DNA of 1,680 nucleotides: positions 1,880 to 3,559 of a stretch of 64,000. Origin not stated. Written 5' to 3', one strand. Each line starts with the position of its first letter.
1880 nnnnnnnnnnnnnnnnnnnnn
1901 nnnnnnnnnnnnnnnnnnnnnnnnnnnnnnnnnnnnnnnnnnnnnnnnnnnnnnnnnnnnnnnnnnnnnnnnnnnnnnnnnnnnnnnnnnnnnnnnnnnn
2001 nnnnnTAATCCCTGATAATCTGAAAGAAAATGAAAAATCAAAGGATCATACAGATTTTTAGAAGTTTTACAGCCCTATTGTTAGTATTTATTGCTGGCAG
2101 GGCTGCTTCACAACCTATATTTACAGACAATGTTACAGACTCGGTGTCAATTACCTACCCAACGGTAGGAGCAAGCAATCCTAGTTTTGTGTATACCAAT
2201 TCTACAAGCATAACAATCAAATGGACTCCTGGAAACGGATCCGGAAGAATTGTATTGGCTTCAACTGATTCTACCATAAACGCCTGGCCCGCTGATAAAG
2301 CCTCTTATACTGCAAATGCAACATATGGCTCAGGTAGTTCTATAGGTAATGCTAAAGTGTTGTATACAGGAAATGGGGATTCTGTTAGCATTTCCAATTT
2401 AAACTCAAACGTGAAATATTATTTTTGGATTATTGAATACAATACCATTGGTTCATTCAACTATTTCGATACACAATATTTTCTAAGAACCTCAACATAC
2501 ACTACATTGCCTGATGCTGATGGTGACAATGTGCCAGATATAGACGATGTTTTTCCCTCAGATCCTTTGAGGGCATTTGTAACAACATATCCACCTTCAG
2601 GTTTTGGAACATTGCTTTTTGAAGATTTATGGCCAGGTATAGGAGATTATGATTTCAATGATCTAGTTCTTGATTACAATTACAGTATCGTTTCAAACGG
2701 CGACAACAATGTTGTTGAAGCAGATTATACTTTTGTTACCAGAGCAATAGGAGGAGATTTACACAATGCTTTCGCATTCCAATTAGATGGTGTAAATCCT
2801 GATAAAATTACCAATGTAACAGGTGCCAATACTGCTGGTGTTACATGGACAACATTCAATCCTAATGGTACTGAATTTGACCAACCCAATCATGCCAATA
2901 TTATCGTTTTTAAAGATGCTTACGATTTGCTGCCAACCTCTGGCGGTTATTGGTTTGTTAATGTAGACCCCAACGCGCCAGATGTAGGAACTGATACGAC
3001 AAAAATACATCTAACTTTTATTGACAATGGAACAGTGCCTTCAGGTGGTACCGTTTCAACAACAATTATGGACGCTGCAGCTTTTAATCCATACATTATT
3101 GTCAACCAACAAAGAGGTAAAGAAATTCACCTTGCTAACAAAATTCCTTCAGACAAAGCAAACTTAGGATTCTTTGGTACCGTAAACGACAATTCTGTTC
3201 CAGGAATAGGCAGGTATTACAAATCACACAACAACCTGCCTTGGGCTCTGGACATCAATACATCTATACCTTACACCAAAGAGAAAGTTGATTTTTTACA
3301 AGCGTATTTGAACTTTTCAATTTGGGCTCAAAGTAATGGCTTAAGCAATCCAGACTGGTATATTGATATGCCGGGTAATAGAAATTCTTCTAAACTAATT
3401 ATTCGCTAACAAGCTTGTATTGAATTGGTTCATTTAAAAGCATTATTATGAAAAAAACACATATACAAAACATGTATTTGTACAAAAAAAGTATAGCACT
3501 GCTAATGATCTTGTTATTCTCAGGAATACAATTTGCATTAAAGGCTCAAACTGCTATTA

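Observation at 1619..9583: Accessory surface module: lipoprotein, LruC-domain protein and 1898-aa T9SS cargo, bracketed by inverted paralogous lipoproteins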

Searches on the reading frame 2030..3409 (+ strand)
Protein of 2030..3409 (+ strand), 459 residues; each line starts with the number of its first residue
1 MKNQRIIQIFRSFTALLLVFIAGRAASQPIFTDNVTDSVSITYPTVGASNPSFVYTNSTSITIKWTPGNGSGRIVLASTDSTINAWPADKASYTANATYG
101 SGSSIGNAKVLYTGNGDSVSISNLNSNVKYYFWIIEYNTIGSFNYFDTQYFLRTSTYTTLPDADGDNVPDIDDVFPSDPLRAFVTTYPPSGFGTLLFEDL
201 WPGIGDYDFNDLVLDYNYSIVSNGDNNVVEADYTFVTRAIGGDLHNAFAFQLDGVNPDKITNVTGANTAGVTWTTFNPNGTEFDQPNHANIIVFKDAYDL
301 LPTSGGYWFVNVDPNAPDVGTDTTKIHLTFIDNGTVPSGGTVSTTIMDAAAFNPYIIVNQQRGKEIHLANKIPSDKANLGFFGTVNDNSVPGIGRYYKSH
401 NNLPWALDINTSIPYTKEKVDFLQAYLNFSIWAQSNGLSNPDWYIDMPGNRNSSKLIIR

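Call 3: search_protein_families(library=pfam, proteins=[window:2030-3409:+], max_evalue=0.1)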
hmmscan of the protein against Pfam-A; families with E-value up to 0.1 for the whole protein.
window:2030-3409:+ (459 aa): 4 families
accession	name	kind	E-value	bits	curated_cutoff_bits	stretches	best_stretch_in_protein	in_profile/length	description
PF16130.10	DUF4842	-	4.4e-50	171.2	22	1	226-444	1-208/208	Domain of unknown function (DUF4842)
PF13448.11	DUF4114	-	8.9e-06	27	27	1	155-215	30-81/85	Domain of unknown function (DUF4114)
PF16656.11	Pur_ac_phosph_N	-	0.00059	20.8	30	1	54-139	7-83/93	Purple acid Phosphatase, N-terminal domain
PF00041.27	fn3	-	0.01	16.4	25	1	50-141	5-73/84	Fibronectin type III domain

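Call 4: search_protein_families(library=ncbifam, proteins=[window:2030-3409:+], max_evalue=0.1)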
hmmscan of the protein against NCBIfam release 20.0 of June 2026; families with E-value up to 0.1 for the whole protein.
window:2030-3409:+ (459 aa): 1 family
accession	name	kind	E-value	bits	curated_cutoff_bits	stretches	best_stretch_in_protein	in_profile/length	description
TIGR04456.1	LruC_dom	domain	1.8e-65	221.5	36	1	193-444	1-242/243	LruC domain-containing protein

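Call 15: find_homologous_proteins(query=window:2030-3409:+, max_evalue=0.00001)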
Query window:2030-3409:+ (459 aa): 556 proteins with E <= 0.00001 among 8000 candidates; the best 120 are listed.
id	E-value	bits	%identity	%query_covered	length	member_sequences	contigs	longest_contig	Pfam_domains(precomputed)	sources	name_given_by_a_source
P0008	1.2e-266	903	85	100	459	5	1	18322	PF16130.11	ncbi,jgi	jgi:LruC domain-containing protein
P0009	6.8e-259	877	82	100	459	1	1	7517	PF16130.11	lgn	-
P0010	6.2e-255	864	81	100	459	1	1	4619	PF16130.11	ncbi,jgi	jgi:LruC domain-containing protein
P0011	7.8e-254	861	80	100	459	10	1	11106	PF16130.11,PF16656.12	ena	-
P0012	1.0e-177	610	54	95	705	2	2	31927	PF16130.11,PF00041.28,PF10179.16,PF16656.12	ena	-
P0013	1.8e-175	602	55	94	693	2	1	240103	PF16130.11,PF23376.2,PF00041.28,PF10179.16,PF16656.12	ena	-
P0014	9.7e-174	597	54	95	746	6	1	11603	PF16130.11,PF00041.28,PF10179.16,PF16656.12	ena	-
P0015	1.7e-151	523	54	94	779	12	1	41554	PF16130.11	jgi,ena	jgi:LruC domain-containing protein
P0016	1.9e-148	513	55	93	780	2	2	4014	PF16130.11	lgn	-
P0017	1.0e-147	511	54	93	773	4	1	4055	PF16130.11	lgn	-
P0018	2.5e-144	500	54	93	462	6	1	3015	PF16130.11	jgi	jgi:LruC domain-containing protein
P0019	1.4e-141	491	49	91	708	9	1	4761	PF13448.12,PF16130.11,PF00041.28,PF16656.12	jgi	jgi:LruC domain-containing protein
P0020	5.6e-135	469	49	91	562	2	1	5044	PF16130.11,PF00041.28,PF16656.12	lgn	-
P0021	8.2e-134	465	49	92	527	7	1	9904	PF16130.11,PF00041.28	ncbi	-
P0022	2.9e-132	460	50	90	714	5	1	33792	PF16130.11,PF00041.28,PF16656.12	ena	-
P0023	1.2e-131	458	51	91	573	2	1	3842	PF16130.11,PF00041.28,PF16656.12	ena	-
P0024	2.3e-131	457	50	90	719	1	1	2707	PF16130.11,PF00041.28,PF16656.12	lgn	-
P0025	2.1e-130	454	49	91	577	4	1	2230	PF16130.11,PF00041.28,PF16656.12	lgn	-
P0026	8.1e-130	452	48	92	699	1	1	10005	PF16130.11,PF00041.28,PF16656.12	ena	-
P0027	1.4e-129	451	48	94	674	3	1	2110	PF13229.13,PF16130.11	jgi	jgi:LruC domain-containing protein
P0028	2.0e-129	451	49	90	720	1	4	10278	PF16130.11,PF00041.28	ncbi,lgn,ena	-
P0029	1.9e-126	441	48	91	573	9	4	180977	PF16130.11,PF00041.28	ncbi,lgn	-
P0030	3.0e-126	440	52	89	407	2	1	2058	PF13448.12,PF16130.11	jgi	jgi:LruC domain-containing protein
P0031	6.9e-117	409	47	85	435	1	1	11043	PF13448.12,PF16130.11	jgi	-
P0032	3.1e-115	404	48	91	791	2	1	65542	PF16130.11,PF20597.5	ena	-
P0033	4.7e-112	393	49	83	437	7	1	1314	PF13448.12,PF16130.11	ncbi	ncbi:MAG: LruC domain-containing protein, partial [Dolichospermum sp.]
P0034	4.8e-104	367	47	83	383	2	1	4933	PF16130.11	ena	-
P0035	3.0e-102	361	53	67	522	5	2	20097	PF16130.11,PF11999.14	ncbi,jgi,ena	jgi:LruC domain-containing protein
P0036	5.7e-102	360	52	67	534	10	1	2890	PF16130.11,PF11999.14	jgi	-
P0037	3.5e-101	357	52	67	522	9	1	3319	PF16130.11,PF11999.14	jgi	-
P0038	3.8e-100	354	46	87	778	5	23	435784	PF16130.11,PF20597.5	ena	-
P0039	4.6e-100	354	44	94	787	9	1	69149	PF16130.11,PF20597.5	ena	-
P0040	2.9e-95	338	45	92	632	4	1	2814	PF16130.11,PF11999.14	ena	-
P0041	1.7e-90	322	55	65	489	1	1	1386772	PF16130.11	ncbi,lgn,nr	ncbi:MAG: hypothetical protein CFE21_02775 [Bacteroidetes bacterium B1(2017)]|nr:MAG: hypothetical p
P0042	2.6e-89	318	55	57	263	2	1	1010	PF16130.11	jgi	jgi:LruC domain-containing protein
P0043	3.4e-89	318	54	65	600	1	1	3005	PF16130.11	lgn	-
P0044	3.7e-89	318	53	65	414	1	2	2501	PF16130.11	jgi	jgi:LruC domain-containing protein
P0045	4.2e-89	318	53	65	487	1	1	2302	PF16130.11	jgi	jgi:LruC domain-containing protein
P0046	5.3e-89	317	53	65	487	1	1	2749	PF16130.11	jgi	jgi:LruC domain-containing protein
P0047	5.4e-89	317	53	65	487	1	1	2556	PF16130.11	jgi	jgi:LruC domain-containing protein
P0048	6.7e-89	317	53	65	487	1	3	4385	PF16130.11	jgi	jgi:LruC domain-containing protein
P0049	6.9e-89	317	53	65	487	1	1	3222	PF16130.11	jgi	jgi:LruC domain-containing protein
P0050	7.9e-89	317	53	65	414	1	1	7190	PF16130.11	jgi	jgi:LruC domain-containing protein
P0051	1.1e-88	316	53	65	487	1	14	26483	PF16130.11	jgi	jgi:LruC domain-containing protein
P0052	1.2e-88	316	53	65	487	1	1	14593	PF16130.11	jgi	jgi:LruC domain-containing protein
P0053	1.7e-88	316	53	65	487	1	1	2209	PF16130.11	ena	-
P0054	2.3e-88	315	53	65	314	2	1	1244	PF16130.11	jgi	jgi:LruC domain-containing protein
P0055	2.3e-87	312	53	57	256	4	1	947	PF16130.11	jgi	jgi:LruC domain-containing protein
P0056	3.1e-86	308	53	65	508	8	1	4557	PF16130.11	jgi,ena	jgi:LruC domain-containing protein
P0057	5.0e-86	307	50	66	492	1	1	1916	PF16130.11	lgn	-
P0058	1.5e-85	306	51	66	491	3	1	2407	PF16130.11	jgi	jgi:LruC domain-containing protein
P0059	2.1e-85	305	52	65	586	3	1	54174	PF16130.11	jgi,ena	jgi:LruC domain-containing protein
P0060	2.8e-85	305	50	66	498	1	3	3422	PF16130.11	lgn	-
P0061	2.4e-84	302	52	65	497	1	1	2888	PF16130.11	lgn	-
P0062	3.6e-84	301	50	62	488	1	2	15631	PF16130.11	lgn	-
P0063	6.1e-84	301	51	65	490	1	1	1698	PF16130.11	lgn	-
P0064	1.4e-83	299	49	69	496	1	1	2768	PF16130.11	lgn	-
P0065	1.4e-83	299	51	65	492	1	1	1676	PF16130.11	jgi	jgi:LruC domain-containing protein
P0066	2.6e-83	299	49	64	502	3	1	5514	PF16130.11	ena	-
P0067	3.0e-83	298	52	64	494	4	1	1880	PF16130.11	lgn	-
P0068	4.0e-83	298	52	65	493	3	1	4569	PF16130.11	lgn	-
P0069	5.8e-83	297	50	66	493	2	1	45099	PF16130.11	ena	-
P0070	9.5e-83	297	50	65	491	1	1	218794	PF16130.11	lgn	-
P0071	1.2e-82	296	52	64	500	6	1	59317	PF16130.11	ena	-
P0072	1.7e-82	296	50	62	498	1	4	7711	PF16130.11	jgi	jgi:LruC domain-containing protein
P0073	4.4e-82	294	50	65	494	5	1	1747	PF16130.11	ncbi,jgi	jgi:LruC domain-containing protein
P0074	8.3e-82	294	50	66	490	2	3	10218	PF16130.11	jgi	jgi:LruC domain-containing protein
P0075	1.1e-81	293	51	65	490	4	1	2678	PF16130.11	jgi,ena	-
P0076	3.5e-81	292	49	71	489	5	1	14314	PF16130.11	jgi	jgi:LruC domain-containing protein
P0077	5.1e-81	291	50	65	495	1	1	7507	PF16130.11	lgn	-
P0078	2.4e-80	289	49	65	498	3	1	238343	PF13448.12,PF16130.11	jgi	-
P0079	1.1e-79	287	49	65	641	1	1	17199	PF16130.11,PF20597.5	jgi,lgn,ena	-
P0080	1.4e-79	286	50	65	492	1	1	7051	PF16130.11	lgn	-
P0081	1.4e-79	286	48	65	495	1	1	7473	PF16130.11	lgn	-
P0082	1.8e-79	286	50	65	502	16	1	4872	PF16130.11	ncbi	-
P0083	3.9e-79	285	50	65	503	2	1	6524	PF16130.11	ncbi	ncbi:MAG: LruC domain-containing protein [Bacteroidia bacterium]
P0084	4.9e-79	284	50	64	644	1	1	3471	PF16130.11,PF20597.5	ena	-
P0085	5.4e-79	284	51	64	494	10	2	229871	PF16130.11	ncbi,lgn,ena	-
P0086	7.9e-79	284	48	65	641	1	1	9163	PF16130.11,PF20597.5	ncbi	ncbi:MAG: LruC domain-containing protein [Chitinophagaceae bacterium]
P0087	1.8e-78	283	47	65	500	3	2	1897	PF16130.11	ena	-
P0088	1.0e-77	280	51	66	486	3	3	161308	PF13448.12,PF16130.11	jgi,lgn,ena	-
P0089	1.8e-77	279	48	64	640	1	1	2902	PF16130.11,PF20597.5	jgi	jgi:LruC domain-containing protein/choice-of-anchor A domain-containing protein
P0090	2.4e-77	279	48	68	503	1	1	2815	PF16130.11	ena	-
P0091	2.8e-77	279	47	64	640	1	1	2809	PF16130.11,PF20597.5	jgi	jgi:LruC domain-containing protein/choice-of-anchor A domain-containing protein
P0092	3.1e-77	278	46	61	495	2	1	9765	PF16130.11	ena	-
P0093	3.4e-77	278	48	69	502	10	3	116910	PF16130.11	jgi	jgi:LruC domain-containing protein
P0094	3.8e-77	278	54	57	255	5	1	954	PF16130.11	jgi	jgi:LruC domain-containing protein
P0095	9.9e-77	277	49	64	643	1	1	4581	PF16130.11,PF20597.5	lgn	-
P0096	1.2e-76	277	49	64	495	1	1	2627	PF16130.11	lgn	-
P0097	4.8e-76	275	49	65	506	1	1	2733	PF16130.11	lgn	-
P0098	1.4e-75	273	47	65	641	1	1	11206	PF16130.11,PF20597.5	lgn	-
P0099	1.6e-75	273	48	61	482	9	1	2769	PF16130.11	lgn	-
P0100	3.6e-75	272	48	65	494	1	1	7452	PF16130.11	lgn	-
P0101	1.3e-74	270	41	85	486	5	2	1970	PF16130.11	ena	-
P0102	2.0e-74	269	47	65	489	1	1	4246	PF16130.11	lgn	-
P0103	2.7e-74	269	46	64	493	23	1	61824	PF13448.12,PF16130.11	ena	-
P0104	8.3e-74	267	46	64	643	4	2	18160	PF16130.11,PF20597.5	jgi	jgi:LruC domain-containing protein/choice-of-anchor A domain-containing protein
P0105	1.0e-73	267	47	61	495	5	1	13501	PF16130.11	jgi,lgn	jgi:LruC domain-containing protein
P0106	1.4e-73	266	47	64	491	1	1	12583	PF16130.11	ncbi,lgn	-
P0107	4.0e-73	265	42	88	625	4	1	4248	PF16130.11,PF13385.14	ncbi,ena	-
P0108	9.3e-73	264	49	64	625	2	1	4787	PF16130.11,PF13385.14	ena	-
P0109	9.6e-72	260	43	65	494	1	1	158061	PF13448.12,PF16130.11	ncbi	ncbi:MAG: LruC domain-containing protein [Bacteroidales bacterium]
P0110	1.2e-71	260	45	64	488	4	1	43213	PF16130.11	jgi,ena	jgi:LruC domain-containing protein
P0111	1.4e-71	260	45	59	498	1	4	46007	PF16130.11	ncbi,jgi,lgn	-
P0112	2.1e-71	259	45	64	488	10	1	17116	PF16130.11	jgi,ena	jgi:LruC domain-containing protein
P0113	4.2e-71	258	45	64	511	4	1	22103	PF16130.11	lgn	-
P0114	4.7e-71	258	45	64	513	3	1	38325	PF16130.11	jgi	-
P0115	6.0e-71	258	47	61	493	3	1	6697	PF16130.11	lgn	-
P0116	8.0e-71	257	50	63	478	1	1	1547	PF16130.11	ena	-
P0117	1.3e-70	257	45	65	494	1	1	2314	PF13448.12,PF16130.11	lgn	-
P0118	1.3e-70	257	44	64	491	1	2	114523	PF16130.11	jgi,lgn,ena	-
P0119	1.6e-70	256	46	66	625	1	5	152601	PF16130.11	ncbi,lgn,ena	-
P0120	1.7e-70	256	47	61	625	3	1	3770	PF16130.11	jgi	-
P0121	2.5e-70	256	39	79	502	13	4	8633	PF16130.11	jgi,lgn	jgi:LruC domain-containing protein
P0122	2.6e-70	256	44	64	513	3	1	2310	PF16130.11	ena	-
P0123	2.7e-70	256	43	61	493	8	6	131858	PF13448.12,PF16130.11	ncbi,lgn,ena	-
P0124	3.2e-70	255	47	64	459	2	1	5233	PF16130.11,PF20597.5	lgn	-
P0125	4.9e-70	255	44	65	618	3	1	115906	PF16130.11,PF13385.14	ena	-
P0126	6.2e-70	254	45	65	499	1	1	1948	PF16130.11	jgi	jgi:LruC domain-containing protein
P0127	2.6e-69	252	45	65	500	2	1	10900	PF13448.12,PF16130.11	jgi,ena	-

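Call 16: search_solved_structures(query=window:2030-3409:+, max_evalue=1)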
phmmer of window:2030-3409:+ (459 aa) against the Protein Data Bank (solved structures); distinct sequences matched with E-value up to 1: 3.
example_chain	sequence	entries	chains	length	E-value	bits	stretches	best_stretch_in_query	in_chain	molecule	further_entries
3oqq_A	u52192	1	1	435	8e-11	44.6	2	346-446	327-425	Putative lipoprotein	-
8w90_A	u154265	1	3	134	0.74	11.8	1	65-126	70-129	NB457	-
1x5x_A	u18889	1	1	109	0.84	11.6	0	108-151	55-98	Fibronectin type-III domain containing protein 3a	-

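Call 27: find_related_loci(query=A2, collection=genome_contigs, flank=10000)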
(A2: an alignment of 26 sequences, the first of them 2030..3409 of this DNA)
Query A2 (459 aa) in genome_contigs; peptide patterns used: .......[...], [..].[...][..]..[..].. (x = any residue, [..] = any of these).
599 stretches matched a pattern (row limit reached: there are more); 562 encode a relative of the query (tblastn E <= 1e-3); the best 80 are kept; 80 distinct loci.
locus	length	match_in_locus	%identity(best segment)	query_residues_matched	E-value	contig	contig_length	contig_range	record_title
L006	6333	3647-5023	85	1-459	0e+0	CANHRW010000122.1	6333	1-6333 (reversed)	MAG: Bacteroidetes bacterium isolate RE-27jun17-100 genome assembly, contig: RE-27jun17-C14060, whole genome shotgun seq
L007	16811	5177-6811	54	32-459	2e-149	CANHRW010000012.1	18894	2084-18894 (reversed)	MAG: Bacteroidetes bacterium isolate RE-27jun17-100 genome assembly, contig: RE-27jun17-C1931, whole genome shotgun sequ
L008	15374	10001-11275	52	35-459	5e-139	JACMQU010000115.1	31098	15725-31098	MAG: Bacteroidia bacterium isolate LF-bin-458 FL-bin-458-contig-k141_1702264, whole genome shotgun sequence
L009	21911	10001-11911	49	32-459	2e-133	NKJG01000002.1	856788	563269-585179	MAG: Bacteroidetes bacterium B1(2017) isolate B1 NODE_11, whole genome shotgun sequence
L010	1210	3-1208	50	44-446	2e-132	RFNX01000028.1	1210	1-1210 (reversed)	MAG: Flavobacteriales bacterium isolate LLD_355 Lanier.contig395693.1210bp, whole genome shotgun sequence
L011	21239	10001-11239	46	36-459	4e-116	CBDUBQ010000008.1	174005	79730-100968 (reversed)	MAG TPA_asm: uncultured Flavisolibacter sp. isolate ERR2431955_concoct_22 genome assembly, contig: ERZ23878311.16, whole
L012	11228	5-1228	47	46-456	2e-111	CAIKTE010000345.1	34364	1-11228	MAG: uncultured Chitinophagaceae bacterium isolate MJ130916A_bin-0263 genome assembly, contig: bin-0263:345/384, whole g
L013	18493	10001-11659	49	31-459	8e-124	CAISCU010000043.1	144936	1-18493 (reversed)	MAG: uncultured Bacteroidetes bacterium isolate Ki3-D1_bin-0498 genome assembly, contig: bin-0498:43/55, whole genome sh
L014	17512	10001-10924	52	152-459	3e-105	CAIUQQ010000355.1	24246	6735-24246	MAG: uncultured Bacteroidetes bacterium isolate Ja1-D2_bin-1996 genome assembly, contig: bin-1996:355/414, whole genome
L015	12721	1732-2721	47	135-459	3e-90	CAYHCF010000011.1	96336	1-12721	MAG TPA_asm: uncultured Chitinophaga sp. isolate ERP119702_co1_220 genome assembly, contig: NODE_125_length_96336_cov_89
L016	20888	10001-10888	51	159-456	1e-85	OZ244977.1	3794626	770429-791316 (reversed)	MAG: Bacteroidia bacterium isolate b44f5caa-2430-459b-a40d-06da5e974027 genome assembly, chromosome: 1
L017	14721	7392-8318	51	161-459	3e-86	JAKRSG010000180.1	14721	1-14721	MAG: Bacteroidia bacterium isolate MS011 bin-011_179, whole genome shotgun sequence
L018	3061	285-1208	48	145-456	1e-85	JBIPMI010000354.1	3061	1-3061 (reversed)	MAG: Bacteroidia bacterium isolate ME2016-07-08_3300034284_group7_bin131 Rohwer_bin1045_scaffold_49460_c1, whole genome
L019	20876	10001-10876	48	158-458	5e-84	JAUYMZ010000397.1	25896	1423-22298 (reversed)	MAG: Bacteroidota bacterium isolate C3_concoct.bin.81 C3_k141_13267, whole genome shotgun sequence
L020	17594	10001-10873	48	160-459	2e-83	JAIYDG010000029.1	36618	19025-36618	MAG: Bacteroidetes bacterium isolate H1_MAG_00027 pond_H1_MAG_00027_000000000077, whole genome shotgun sequence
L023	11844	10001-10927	50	160-459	9e-83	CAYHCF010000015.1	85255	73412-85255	MAG TPA_asm: uncultured Chitinophaga sp. isolate ERP119702_co1_220 genome assembly, contig: NODE_169_length_85255_cov_95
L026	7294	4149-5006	49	162-456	2e-77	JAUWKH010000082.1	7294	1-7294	MAG: Bacteroidota bacterium isolate CSMAG_2341 CSMAG_2341_k127_313088_length_7294_cov_49.8301, whole genome shotgun sequ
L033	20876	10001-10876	46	162-456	9e-72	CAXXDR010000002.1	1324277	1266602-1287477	MAG: Bacteroidales bacterium isolate 880eb77f-9e96-4161-ad76-3daa2caaf06e genome assembly, contig: contig_2, whole genom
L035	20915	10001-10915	43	162-456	7e-71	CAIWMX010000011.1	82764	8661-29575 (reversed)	MAG: uncultured Bacteroidales bacterium isolate AM-2014_bin-2482 genome assembly, contig: bin-2482:011/140, whole genome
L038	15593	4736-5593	46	162-456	5e-70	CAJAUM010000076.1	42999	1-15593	MAG: uncultured Bacteroidales bacterium isolate Loc090907-6m_bin-511 genome assembly, contig: bin-511:076/155, whole gen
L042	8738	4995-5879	41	154-456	8e-69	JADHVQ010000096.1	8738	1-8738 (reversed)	MAG: Bacteroidales bacterium isolate BS750m-G5 BS-750m-C15822, whole genome shotgun sequence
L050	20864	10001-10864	45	162-456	5e-67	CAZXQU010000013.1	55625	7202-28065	MAG TPA_asm: uncultured Prolixibacteraceae bacterium isolate SRP178699_co1_374 genome assembly, contig: NODE_485_length_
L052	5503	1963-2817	43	179-459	9e-67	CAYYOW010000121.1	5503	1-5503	MAG TPA_asm: uncultured Lentimicrobiaceae bacterium isolate SRP128015_co1_94 genome assembly, contig: NODE_26411_length_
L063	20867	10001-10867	43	160-459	1e-65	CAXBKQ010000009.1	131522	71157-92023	MAG TPA_asm: uncultured Cryomorphaceae bacterium isolate ERR2762123_concoct_150 genome assembly, contig: ERZ3421833.63,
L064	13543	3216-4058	44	174-456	3e-65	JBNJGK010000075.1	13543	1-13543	MAG: Bacteroidota bacterium isolate Y22_45dBSe2.bin.130 NODE_3528_length_13543_cov_35.962065, whole genome shotgun seque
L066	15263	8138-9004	43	161-456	6e-65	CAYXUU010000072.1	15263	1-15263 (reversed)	MAG TPA_asm: uncultured Bacteroidales bacterium isolate SRP167671_co1_178 genome assembly, contig: NODE_4546_length_1526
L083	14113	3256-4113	42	162-456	3e-63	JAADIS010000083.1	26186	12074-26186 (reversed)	MAG: Chlorobiota bacterium isolate M_MetaBat.65 contig-127_2326, whole genome shotgun sequence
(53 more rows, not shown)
